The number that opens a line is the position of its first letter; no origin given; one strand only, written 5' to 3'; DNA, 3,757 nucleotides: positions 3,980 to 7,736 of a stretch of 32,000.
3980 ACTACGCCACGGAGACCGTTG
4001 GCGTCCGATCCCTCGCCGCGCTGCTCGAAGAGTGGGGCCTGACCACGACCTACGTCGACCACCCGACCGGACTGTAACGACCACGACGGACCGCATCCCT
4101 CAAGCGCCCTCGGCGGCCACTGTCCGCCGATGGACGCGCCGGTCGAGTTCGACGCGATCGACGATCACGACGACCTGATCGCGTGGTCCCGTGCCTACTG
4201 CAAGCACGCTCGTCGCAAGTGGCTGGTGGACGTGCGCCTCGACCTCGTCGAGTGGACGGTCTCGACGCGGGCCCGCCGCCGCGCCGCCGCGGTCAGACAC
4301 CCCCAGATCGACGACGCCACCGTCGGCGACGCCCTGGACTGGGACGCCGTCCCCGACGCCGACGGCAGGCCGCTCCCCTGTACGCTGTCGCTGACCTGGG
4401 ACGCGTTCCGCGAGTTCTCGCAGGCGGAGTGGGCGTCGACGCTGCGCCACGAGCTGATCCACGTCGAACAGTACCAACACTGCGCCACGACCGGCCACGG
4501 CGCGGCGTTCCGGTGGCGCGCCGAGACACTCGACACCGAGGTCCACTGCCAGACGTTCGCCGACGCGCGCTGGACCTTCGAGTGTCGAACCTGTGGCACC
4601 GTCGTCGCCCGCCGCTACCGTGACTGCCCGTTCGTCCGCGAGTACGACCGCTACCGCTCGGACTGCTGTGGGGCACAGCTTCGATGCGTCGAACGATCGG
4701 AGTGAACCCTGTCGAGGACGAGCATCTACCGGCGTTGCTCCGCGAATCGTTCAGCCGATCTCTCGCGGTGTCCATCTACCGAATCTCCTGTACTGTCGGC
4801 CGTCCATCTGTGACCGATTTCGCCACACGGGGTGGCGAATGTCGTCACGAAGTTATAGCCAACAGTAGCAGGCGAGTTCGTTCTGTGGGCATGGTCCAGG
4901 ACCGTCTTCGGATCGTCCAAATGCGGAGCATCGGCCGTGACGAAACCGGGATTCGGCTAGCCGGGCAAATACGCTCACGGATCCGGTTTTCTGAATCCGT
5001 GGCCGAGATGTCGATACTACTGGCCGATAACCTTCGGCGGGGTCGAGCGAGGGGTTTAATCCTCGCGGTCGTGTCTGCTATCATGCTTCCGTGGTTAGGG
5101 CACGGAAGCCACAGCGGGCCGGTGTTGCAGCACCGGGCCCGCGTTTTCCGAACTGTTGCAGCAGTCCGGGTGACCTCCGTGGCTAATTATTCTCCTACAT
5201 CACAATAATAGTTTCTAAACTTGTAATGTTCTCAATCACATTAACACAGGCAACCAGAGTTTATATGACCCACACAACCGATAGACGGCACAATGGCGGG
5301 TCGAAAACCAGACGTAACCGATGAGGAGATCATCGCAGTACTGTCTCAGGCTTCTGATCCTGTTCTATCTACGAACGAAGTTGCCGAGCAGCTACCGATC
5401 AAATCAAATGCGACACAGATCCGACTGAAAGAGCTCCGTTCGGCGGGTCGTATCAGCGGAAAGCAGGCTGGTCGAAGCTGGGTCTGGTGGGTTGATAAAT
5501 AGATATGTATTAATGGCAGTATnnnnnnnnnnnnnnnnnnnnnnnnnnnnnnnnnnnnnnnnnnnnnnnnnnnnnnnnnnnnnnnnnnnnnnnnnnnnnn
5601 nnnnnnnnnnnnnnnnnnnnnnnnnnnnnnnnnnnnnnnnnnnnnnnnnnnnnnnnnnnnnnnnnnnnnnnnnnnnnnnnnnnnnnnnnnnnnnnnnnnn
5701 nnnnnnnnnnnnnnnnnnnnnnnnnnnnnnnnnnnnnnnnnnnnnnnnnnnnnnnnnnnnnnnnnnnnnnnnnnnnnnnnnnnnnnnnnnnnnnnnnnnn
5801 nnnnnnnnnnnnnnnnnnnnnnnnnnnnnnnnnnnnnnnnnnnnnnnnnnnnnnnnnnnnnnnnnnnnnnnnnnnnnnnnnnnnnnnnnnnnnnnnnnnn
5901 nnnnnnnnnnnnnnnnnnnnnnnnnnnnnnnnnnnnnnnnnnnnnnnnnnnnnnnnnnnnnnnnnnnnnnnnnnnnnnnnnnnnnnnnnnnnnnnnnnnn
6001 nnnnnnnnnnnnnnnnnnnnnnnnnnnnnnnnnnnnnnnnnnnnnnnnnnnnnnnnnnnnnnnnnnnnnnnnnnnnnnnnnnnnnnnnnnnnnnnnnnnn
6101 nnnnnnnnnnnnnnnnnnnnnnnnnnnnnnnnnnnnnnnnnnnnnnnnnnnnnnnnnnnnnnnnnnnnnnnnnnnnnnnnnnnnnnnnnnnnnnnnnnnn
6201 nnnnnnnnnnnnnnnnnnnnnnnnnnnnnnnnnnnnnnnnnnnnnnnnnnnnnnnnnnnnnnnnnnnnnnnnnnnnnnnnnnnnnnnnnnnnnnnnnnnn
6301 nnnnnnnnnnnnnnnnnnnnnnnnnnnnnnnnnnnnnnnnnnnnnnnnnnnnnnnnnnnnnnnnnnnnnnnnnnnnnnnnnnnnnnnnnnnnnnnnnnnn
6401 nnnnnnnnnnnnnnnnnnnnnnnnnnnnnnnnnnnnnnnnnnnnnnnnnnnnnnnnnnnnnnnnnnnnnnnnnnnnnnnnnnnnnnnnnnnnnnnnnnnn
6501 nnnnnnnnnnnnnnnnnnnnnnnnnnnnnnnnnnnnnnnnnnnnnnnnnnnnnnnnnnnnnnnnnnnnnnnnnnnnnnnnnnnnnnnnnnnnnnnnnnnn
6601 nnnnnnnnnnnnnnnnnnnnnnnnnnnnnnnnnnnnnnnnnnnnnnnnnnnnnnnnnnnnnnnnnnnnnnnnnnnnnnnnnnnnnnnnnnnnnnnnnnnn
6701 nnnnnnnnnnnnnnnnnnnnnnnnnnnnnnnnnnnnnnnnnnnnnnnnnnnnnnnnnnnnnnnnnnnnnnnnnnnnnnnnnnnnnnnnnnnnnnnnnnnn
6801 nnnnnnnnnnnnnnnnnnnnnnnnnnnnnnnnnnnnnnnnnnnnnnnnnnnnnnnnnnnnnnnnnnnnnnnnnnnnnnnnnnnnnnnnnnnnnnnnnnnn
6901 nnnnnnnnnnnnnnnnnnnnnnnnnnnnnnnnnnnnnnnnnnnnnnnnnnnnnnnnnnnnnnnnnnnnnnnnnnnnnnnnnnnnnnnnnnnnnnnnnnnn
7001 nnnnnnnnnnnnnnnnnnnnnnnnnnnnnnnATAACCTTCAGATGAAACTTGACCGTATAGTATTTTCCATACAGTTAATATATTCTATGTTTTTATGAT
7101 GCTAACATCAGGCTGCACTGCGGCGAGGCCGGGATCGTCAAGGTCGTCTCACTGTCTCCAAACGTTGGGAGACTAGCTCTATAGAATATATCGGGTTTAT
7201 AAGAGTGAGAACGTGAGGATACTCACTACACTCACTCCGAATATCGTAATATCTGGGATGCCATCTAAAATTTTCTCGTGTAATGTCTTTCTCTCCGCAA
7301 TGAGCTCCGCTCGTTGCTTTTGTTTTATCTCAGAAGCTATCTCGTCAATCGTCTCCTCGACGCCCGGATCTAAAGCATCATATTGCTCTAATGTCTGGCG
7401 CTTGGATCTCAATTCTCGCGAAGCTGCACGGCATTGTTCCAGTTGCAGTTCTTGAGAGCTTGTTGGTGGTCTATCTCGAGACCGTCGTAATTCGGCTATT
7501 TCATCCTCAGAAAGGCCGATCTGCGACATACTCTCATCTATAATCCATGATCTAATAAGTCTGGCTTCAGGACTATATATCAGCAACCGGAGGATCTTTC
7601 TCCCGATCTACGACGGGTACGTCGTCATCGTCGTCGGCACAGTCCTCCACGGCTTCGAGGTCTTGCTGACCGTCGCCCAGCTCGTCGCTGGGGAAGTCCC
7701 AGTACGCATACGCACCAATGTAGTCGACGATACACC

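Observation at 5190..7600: AT-rich three-gene islet: wHTH, 502-aa HEPN-like protein and coiled-coil membrane protein; candidate undescribed defence or abortive-infection module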

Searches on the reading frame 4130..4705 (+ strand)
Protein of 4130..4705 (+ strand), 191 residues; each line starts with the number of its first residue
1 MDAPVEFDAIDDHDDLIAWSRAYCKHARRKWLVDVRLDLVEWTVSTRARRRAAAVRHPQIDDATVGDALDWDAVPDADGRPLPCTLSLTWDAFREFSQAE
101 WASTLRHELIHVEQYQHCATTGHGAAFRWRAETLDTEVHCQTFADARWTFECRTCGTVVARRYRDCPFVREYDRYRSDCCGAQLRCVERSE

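Call 4: search_protein_families(library=pfam, proteins=[window:4130-4705:+], max_evalue=1)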
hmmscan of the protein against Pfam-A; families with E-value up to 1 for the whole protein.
window:4130-4705:+ (191 aa): 2 families
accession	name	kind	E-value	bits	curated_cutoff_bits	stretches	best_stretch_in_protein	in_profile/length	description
PF10263.15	SprT-like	-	1.4e-06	28.6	25.6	1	38-137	19-98/108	SprT-like family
PF24458.1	DUF7573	-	0.31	11.5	30.2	1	148-165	7-27/39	Domain of unknown function (DUF7573)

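Call 65: find_related_loci(query=window:4130-4705:+, collection=genome_contigs, flank=10000)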
Query window:4130-4705:+ (191 aa) in genome_contigs; peptide patterns used: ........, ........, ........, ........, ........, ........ (x = any residue, [..] = any of these).
170 stretches matched a pattern; 1 encode a relative of the query (tblastn E <= 1e-3); 1 distinct loci.
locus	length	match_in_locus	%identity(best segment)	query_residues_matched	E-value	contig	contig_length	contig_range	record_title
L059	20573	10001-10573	96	1-191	2e-121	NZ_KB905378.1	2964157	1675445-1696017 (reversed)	Halomicrobium katesii DSM 19301 HalkaDRAFT_scaffold1.1, whole genome shotgun sequence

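Call 72: search_protein_families(library=pfam, proteins=[L059:11290-12282:-, L059:11013-11213:-], max_evalue=0.1)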
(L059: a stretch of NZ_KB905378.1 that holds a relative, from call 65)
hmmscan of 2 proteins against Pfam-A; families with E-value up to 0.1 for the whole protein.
L059:11290-12282:- (330 aa): 0 families

L059:11013-11213:- (66 aa): 2 families
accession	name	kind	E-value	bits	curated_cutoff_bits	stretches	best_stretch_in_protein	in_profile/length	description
PF01402.27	RHH_1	-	0.00082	19.7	20.5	1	8-43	4-36/39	Ribbon-helix-helix protein, copG family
PF24111.1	DUF7386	-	0.021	15.5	28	1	14-56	16-57/86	Family of unknown function (DUF7386)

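Call 85: search_protein_families(library=padloc, proteins=[L059:11290-12282:-, L059:11013-11213:-], max_evalue=0.001)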
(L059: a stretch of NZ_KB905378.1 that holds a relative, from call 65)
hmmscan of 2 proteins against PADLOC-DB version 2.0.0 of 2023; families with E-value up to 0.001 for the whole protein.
L059:11290-12282:- (330 aa): 0 families

L059:11013-11213:- (66 aa): 0 families

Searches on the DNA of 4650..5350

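Call 81: search_rna_families(source=window, start=4650, end=5350, threshold=evalue, max_evalue=1)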
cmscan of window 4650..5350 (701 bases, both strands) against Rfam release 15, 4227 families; matches with E-value up to 1: 1.
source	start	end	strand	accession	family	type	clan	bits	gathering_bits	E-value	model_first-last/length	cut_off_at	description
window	5085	5145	+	RF01809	symR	Gene; antitoxin;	-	18.2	61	0.92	1-77/77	no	SymR antitoxin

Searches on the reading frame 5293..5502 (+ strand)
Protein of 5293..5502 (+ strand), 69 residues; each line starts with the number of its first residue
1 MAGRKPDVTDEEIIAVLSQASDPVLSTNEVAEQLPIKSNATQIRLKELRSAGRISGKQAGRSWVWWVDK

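Call 4: search_protein_families(library=pfam, proteins=[window:5293-5502:+], max_evalue=1)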
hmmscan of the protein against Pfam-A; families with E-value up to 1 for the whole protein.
window:5293-5502:+ (69 aa): 4 families
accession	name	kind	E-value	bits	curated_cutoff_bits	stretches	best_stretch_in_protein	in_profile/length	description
PF13412.12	HTH_24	-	6.6e-05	22.8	21.9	1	7-54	2-47/48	Winged helix-turn-helix DNA-binding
PF13404.12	HTH_AsnC-type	-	0.0081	16.4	27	1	7-49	2-42/42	AsnC-type helix-turn-helix domain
PF12840.13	HTH_20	-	0.076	13.4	27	1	13-52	9-46/51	Helix-turn-helix domain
PF09743.14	E3_UFM1_ligase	-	0.17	12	23.2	1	11-64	179-233/272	E3 UFM1-protein ligase 1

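Call 5: search_protein_families(library=padloc, proteins=[window:5293-5502:+], max_evalue=1)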
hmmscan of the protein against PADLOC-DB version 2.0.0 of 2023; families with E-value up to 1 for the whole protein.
window:5293-5502:+ (69 aa): 3 families
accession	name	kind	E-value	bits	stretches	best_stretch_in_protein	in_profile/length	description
PDLC01865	CARF3--CARF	-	0.0048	14.5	1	12-59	153-196/215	-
PDLC01438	Csa3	-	0.02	12.9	1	9-60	149-194/305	"CAS-I,CAS-II,CAS-III,CAS-IV,CAS-V,CAS-VI; associated_signaling"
PDLC02267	AbiEi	-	0.051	11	1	10-55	6-51/252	AbiEi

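Call 6: search_protein_families(library=ncbifam, proteins=[window:5293-5502:+], max_evalue=1)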
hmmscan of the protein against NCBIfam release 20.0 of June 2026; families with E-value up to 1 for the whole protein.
window:5293-5502:+ (69 aa): 5 families
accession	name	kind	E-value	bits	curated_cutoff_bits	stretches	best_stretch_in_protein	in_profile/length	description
NF033788.1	HTH_metalloreg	subfamily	0.017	14.9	55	1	13-65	16-66/77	metalloregulator ArsR/SmtB family transcription factor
NF053660.1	ORF80_fam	equivalog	0.034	14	95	1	10-55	4-47/70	ORF80 family leucine zipper DNA-binding protein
NF041413.1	ArsR_Rv2640c_fam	equivalog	0.083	13.3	155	1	13-62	47-96/118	Rv2640c family ArsR-like transcriptional regulator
TIGR02944.1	suf_reg_Xantho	equivalog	0.11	12.8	110.65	1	13-57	14-58/130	SUF system Fe-S cluster assembly regulator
NF008384.0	PRK11179.1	equivalog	0.18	11.6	227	1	6-58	7-57/153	transcriptional regulator AsnC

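Call 95: search_protein_families(library=phrogs, proteins=[window:5293-5502:+], max_evalue=0.001)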
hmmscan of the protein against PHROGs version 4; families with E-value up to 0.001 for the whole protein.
window:5293-5502:+ (69 aa): 1 family
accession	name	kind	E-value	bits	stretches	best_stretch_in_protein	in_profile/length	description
phrog_18890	-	transcription regulation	9e-05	24.3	1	6-68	20-85/91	transcriptional regulator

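Call 97: search_dna_similar(query=window:5293-5502:+, collection=plasmids, mode=protein, max_evalue=0.001, max_rows=12)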
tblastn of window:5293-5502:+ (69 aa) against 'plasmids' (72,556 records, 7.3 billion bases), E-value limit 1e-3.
Records with a match: 43; places in all: 45; records where one place covers at least 80% of the query: 43.
Best place of each record, by identity: <60% 43.
By first word of the organism name: Halobacterium 9; Haloarcula 8; Haladaptatus 6; Halococcus 3; Natrinema 3; Halobaculum 2; Natronosalvus 2; halophilic 1; Salinigranum 1; Haloquadratum 1; and 7 more.
By predicted mobility (MOB-suite, as given by PLSDB): non-mobilizable 43.
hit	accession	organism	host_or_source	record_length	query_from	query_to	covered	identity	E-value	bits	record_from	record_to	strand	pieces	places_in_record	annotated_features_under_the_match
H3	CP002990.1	halophilic archaeon DL31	-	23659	2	67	96%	52.2%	8e-13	68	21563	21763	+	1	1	hypothetical protein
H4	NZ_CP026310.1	Salinigranum rubrum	cell culture,marine solar saltern brine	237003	2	69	99%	47.8%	6e-11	62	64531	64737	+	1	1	none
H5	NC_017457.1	Haloquadratum walsbyi C23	-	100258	3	66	93%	50.8%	1e-10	61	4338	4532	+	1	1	hypothetical protein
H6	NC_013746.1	Haloterrigena turkmenica DSM 5511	-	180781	3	67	94%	48.5%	2e-9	58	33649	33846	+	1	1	hypothetical protein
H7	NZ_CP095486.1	Halorientalis litorea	cell culture,salt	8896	2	67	96%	44.8%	4e-10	60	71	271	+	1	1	hypothetical protein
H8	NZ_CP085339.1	Haladaptatus halobius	cell culture,saline soil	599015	3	67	94%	45.5%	1e-9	59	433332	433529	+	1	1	hypothetical protein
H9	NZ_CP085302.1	Haladaptatus pallidirubidus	cell culture,saline soil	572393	3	67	94%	45.5%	4e-9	57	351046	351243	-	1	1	hypothetical protein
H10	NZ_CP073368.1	Haloarcula sinaiiensis ATCC 33800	cell culture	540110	1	67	97%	41.2%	6e-10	59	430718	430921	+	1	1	none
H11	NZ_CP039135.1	Haloarcula marismortui ATCC 43049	Cell culture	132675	1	67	97%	41.2%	1e-9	59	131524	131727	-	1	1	none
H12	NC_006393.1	Haloarcula marismortui ATCC 43049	-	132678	1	67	97%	41.2%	1e-9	59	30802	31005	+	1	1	none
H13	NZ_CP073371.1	Haloarcula sinaiiensis ATCC 33800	cell culture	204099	1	67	97%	41.2%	2e-9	58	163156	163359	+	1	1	none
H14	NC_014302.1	Halalkalicoccus jeotgali B3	-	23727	2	68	97%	40.3%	2e-7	52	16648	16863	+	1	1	hypothetical protein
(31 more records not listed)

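Call 98: get_annotated_region(hit=H7, flank=4000)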
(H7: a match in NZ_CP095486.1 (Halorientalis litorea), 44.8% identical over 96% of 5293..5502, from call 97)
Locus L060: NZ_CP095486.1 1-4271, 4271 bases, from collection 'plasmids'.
description: Halorientalis litorea strain ZY14 plasmid unnamed4, complete sequence
organism: Halorientalis litorea (NCBI taxid 2931977)
taxonomy: Archaea; Euryarchaeota; Halobacteria; Halobacteriales; Haloarculaceae; Halorientalis; Halorientalis litorea
host: -; source: cell culture,salt; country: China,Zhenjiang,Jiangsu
typing (MOB-suite, as given by PLSDB): non-mobilizable
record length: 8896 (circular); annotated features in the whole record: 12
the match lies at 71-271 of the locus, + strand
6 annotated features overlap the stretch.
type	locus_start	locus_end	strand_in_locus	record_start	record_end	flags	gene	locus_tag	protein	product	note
CDS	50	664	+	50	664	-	-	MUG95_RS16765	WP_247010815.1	hypothetical protein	-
CDS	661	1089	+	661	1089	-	-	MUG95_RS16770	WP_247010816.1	hypothetical protein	-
CDS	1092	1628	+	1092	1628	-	-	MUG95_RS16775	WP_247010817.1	restriction endonuclease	-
CDS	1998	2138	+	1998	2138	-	-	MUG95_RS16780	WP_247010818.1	hypothetical protein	-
CDS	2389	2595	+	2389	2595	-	-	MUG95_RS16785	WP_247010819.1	hypothetical protein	-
CDS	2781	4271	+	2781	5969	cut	-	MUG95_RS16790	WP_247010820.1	MarR family transcriptional regulator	GO:0006355 - regulation of DNA-templated transcription [Evidence IEA]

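Call 99: get_annotated_region(hit=H3, flank=4000)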
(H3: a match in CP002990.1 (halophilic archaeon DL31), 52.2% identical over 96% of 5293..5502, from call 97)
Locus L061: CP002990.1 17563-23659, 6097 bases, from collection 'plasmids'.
description: Halophilic archaeon DL31 plasmid phalar02, complete sequence
organism: halophilic archaeon DL31 (NCBI taxid 756883)
taxonomy: Archaea; Euryarchaeota; Halobacteria; Halobacteriales; ; ; halophilic archaeon DL31
host: -; source: -; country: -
typing (MOB-suite, as given by PLSDB): non-mobilizable
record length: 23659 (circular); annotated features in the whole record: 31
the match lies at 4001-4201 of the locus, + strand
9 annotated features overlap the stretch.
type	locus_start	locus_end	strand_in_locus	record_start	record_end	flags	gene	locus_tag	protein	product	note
CDS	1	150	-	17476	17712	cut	-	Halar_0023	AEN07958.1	hypothetical protein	-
CDS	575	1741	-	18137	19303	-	-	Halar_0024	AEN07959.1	transposase (ISH3)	-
CDS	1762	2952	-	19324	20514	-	-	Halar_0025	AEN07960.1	transfer complex protein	-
CDS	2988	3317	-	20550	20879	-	-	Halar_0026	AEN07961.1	hypothetical protein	-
CDS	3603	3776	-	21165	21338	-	-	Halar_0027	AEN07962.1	hypothetical protein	-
CDS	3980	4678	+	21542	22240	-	-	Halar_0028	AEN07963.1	hypothetical protein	-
CDS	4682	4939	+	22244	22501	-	-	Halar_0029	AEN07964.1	hypothetical protein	-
CDS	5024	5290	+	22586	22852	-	-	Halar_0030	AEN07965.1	hypothetical protein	-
CDS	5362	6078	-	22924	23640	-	-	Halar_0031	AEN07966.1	Type II site-specific deoxyribonuclease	-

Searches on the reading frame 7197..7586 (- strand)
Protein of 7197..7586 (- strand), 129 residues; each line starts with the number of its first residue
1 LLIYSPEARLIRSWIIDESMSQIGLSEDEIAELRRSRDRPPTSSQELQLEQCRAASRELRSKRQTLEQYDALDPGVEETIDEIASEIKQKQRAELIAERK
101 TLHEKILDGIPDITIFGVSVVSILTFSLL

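Call 4: search_protein_families(library=pfam, proteins=[window:7197-7586:-], max_evalue=1)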
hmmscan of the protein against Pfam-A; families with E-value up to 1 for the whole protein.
window:7197-7586:- (129 aa): 3 families
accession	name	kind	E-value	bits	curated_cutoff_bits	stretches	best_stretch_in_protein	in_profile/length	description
PF13031.12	DUF3892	-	0.065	14.2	22.3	1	61-113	9-61/71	Protein of unknown function (DUF3892)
PF09278.17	MerR-DNA-bind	-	0.086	13.9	25.4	1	22-68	12-57/65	MerR, DNA binding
PF07544.18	Med9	-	0.9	10.1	26.9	0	46-92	18-64/80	RNA polymerase II transcription mediator complex subunit 9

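Call 5: search_protein_families(library=padloc, proteins=[window:7197-7586:-], max_evalue=1)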
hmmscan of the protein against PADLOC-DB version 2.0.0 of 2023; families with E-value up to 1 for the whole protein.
window:7197-7586:- (129 aa): 0 families

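Call 6: search_protein_families(library=ncbifam, proteins=[window:7197-7586:-], max_evalue=1)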
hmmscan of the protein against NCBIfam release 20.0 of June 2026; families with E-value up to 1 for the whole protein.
window:7197-7586:- (129 aa): 1 family
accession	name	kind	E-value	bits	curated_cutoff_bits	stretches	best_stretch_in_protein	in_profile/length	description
NF041201.1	recomb_XisF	equivalog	0.095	11.6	375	1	54-105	374-429/465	fdxN element excision recombinase XisF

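Call 95: search_protein_families(library=phrogs, proteins=[window:7197-7529:-], max_evalue=0.001)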
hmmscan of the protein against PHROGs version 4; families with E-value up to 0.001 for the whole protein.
window:7197-7529:- (110 aa): 0 families

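Call 96: search_dna_similar(query=window:7197-7529:-, collection=plasmids, mode=protein, max_evalue=0.01, max_rows=10)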
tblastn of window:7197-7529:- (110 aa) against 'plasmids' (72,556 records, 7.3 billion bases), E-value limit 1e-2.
No match.

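Call 115: find_homologous_proteins(query=window:7197-7529:-, max_evalue=0.001)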
Query window:7197-7529:- (110 aa): 1 proteins with E <= 0.001 among 18 candidates.
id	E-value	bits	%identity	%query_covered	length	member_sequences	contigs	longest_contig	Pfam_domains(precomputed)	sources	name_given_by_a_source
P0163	1.5e-60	219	100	100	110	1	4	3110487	-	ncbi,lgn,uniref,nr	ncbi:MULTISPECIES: hypothetical protein [Halomicrobium]|uniref:Uncharacterized protein n=1 Tax=Halom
